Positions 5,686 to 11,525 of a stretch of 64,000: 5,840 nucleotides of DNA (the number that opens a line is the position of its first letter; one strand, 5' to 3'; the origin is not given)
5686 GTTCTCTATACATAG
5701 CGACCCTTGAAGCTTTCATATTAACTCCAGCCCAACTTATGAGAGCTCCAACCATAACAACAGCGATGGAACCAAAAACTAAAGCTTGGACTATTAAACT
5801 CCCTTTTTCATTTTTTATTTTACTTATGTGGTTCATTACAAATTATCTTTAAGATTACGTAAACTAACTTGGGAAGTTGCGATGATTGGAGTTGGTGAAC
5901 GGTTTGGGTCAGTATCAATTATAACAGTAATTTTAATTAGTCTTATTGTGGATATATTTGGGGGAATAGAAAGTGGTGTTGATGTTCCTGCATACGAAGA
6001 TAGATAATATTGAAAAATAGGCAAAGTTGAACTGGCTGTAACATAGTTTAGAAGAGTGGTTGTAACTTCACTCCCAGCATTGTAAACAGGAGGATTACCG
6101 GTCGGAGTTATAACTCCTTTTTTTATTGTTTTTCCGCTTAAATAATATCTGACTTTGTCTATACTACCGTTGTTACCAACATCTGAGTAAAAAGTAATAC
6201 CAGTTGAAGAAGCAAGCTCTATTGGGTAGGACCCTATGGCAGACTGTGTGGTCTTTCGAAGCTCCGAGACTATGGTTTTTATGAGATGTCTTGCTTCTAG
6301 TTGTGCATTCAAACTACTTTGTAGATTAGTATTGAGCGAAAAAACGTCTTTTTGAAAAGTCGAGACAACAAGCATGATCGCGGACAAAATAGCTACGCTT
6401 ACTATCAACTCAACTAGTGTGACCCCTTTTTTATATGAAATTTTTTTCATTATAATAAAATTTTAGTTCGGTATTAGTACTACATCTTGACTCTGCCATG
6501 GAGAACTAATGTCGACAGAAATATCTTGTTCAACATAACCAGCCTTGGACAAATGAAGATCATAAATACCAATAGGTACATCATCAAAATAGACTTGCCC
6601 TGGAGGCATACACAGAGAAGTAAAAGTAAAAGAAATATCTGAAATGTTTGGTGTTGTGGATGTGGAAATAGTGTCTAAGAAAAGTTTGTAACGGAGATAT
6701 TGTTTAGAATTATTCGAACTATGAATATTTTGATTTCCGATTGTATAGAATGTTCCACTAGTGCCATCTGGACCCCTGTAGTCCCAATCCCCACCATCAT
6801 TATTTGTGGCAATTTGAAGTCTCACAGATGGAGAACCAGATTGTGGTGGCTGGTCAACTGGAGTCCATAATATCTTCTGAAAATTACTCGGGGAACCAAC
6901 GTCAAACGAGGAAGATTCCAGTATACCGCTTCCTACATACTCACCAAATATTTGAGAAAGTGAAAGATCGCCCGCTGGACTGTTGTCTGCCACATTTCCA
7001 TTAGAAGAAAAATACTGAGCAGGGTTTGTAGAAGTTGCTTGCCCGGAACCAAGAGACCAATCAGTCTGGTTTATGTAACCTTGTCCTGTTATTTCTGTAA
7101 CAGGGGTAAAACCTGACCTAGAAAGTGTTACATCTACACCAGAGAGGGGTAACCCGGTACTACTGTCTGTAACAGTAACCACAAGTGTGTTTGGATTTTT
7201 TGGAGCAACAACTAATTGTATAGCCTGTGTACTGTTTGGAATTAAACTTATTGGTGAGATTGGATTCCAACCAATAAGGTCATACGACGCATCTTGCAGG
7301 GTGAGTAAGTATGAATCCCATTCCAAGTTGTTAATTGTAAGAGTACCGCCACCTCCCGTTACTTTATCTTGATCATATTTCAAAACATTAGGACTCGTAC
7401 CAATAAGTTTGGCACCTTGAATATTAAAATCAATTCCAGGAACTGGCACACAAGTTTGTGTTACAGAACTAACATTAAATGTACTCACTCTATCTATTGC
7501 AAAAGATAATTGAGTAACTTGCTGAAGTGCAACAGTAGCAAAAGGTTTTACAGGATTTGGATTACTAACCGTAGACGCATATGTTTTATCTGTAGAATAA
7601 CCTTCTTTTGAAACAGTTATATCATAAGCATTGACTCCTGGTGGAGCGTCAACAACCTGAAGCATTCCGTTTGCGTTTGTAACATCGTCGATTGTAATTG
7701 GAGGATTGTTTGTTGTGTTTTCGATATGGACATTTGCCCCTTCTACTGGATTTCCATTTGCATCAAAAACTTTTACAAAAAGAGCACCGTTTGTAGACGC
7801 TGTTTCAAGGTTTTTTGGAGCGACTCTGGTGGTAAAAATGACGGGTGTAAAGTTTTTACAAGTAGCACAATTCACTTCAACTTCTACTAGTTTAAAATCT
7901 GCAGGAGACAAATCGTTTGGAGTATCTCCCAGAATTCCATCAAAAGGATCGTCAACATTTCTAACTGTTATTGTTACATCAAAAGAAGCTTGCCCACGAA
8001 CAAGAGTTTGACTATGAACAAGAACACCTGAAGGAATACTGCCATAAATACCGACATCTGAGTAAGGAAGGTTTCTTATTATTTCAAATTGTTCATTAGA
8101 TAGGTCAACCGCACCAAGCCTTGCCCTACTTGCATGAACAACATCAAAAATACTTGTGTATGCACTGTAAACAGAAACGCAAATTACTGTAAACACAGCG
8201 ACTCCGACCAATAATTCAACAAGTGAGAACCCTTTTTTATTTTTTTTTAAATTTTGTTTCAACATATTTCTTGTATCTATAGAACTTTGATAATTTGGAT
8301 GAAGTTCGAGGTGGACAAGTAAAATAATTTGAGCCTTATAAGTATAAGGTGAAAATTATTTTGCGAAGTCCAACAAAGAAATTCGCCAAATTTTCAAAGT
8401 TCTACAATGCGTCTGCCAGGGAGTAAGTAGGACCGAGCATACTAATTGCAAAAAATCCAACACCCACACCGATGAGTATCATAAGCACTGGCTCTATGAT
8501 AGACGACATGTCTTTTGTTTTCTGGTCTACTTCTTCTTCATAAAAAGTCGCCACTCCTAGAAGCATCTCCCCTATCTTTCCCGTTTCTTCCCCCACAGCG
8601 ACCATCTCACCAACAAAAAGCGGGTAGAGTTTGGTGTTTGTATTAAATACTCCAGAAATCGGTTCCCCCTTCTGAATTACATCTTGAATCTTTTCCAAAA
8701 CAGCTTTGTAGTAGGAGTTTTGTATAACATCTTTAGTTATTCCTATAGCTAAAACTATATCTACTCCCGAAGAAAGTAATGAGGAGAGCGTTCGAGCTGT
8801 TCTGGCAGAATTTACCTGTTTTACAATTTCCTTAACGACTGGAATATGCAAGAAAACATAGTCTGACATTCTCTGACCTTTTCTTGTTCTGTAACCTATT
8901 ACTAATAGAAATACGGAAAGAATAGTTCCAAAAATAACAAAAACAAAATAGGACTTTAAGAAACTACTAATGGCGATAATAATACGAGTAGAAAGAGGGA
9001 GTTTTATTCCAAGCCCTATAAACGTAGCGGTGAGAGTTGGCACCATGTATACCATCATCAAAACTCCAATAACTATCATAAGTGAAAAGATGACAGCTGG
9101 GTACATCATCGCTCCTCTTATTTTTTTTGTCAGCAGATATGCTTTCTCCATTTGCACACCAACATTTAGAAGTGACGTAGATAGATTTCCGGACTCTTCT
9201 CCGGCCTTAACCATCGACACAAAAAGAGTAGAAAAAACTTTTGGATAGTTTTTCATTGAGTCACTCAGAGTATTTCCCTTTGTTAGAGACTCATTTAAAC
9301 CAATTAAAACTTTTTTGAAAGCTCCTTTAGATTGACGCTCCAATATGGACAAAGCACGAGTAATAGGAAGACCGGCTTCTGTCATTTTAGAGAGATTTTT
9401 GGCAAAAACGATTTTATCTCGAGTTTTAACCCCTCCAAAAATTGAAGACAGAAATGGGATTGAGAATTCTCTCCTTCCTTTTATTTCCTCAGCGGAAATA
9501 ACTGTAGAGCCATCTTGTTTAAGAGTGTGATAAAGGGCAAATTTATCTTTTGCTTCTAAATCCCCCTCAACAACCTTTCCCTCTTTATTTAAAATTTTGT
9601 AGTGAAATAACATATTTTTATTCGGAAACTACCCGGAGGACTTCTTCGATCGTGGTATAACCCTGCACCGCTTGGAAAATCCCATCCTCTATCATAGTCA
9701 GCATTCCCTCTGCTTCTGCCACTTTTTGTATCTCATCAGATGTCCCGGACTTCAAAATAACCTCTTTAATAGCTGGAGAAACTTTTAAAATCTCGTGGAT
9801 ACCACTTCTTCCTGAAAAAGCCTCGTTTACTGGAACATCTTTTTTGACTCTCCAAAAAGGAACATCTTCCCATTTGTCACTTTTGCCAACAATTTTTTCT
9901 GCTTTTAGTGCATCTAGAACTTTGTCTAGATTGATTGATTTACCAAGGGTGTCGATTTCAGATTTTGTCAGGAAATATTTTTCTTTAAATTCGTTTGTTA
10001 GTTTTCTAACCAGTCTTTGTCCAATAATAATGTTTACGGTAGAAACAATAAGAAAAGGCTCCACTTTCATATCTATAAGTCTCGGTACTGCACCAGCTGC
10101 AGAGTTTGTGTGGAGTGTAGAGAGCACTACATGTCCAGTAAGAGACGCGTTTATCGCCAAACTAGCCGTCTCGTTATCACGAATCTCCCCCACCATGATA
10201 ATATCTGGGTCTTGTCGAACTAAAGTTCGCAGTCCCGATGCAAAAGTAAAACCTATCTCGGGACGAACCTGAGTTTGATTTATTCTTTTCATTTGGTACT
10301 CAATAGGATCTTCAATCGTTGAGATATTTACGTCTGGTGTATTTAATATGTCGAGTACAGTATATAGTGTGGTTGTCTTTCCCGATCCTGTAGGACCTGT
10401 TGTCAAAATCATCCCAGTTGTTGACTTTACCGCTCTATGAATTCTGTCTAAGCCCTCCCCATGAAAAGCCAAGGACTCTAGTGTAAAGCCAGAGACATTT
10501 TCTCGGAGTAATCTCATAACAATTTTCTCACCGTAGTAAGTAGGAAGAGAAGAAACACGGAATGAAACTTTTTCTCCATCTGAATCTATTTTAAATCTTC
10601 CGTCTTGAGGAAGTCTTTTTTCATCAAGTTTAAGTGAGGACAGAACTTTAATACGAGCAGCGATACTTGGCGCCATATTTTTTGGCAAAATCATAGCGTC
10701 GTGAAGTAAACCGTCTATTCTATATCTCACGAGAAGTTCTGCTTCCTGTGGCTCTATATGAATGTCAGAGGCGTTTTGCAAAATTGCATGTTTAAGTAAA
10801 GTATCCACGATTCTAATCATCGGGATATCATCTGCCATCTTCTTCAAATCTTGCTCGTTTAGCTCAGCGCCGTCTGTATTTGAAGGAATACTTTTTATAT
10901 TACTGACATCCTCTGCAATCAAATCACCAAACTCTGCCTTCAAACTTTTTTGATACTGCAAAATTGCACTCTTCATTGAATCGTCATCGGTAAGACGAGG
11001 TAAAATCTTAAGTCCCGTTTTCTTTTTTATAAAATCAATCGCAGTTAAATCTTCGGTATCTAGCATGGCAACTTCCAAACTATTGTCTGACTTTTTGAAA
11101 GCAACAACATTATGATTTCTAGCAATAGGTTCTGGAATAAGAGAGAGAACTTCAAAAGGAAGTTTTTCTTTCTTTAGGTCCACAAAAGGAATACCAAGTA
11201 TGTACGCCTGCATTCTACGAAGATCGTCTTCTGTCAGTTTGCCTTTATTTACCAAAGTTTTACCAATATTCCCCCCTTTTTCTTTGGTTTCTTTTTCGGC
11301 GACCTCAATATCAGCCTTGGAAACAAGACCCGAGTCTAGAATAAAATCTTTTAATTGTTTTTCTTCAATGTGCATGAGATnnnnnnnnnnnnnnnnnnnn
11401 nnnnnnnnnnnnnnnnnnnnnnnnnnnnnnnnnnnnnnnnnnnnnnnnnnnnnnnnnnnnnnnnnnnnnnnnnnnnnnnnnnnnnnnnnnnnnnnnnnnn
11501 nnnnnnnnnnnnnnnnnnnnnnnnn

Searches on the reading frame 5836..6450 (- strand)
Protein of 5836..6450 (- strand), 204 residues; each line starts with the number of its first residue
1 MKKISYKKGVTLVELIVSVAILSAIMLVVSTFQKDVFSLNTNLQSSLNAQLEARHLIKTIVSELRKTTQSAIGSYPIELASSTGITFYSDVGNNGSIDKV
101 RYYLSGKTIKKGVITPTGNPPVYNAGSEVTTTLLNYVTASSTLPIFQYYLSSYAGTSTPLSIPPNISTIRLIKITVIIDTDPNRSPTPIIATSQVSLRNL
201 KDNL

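Call 23: search_protein_families(library=pfam, proteins=[window:5836-6450:-], max_evalue=0.001)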
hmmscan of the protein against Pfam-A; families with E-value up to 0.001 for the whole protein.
window:5836-6450:- (204 aa): 1 family
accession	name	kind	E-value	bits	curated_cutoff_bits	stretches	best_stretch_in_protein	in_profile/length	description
PF07963.17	N_methyl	-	7.5e-06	25.7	21.2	1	6-29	3-26/27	Prokaryotic N-terminal methylation motif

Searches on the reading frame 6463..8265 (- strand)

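Call 23: search_protein_families(library=pfam, proteins=[window:6463-8265:-], max_evalue=0.001)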
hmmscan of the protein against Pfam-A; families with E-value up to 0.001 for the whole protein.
window:6463-8265:- (600 aa): 5 families
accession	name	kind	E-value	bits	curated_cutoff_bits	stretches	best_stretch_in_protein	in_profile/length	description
PF13620.12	CarboxypepD_reg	-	1.5e-12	48.1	32.3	1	164-234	4-70/82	Carboxypeptidase regulatory-like domain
PF13715.12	CarbopepD_reg_2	-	5.4e-08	33.2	32.2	1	165-230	4-62/88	CarboxypepD_reg-like domain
PF17802.7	SpaA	-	2.2e-06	28.1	23.1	0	167-237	8-80/91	Prealbumin-like fold domain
PF07963.17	N_methyl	-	2.8e-06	27.1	21.2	1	7-33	1-27/27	Prokaryotic N-terminal methylation motif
PF02369.22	Big_1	-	0.00043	20.8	34.9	0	163-218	22-78/93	Bacterial Ig-like domain (group 1)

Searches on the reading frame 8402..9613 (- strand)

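Call 23: search_protein_families(library=pfam, proteins=[window:8402-9613:-], max_evalue=0.001)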
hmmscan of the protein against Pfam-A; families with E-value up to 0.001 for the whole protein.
window:8402-9613:- (403 aa): 1 family
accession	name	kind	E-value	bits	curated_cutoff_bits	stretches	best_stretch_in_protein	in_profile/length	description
PF00482.28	T2SSF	-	4.8e-51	172.4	25.2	2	70-192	1-125/125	Type II secretion system (T2SS), protein F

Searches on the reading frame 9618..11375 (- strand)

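Call 23: search_protein_families(library=pfam, proteins=[window:9618-11375:-], max_evalue=0.001)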
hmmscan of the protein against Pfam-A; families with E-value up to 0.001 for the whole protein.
window:9618-11375:- (585 aa): 2 families
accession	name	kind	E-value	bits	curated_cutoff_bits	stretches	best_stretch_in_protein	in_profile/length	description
PF00437.27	T2SSE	-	7e-117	390.6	24.9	1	181-581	3-370/370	Type II/IV secretion system protein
PF05157.20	MshEN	-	4.2e-15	55.9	23.1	1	60-146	1-88/90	MshEN domain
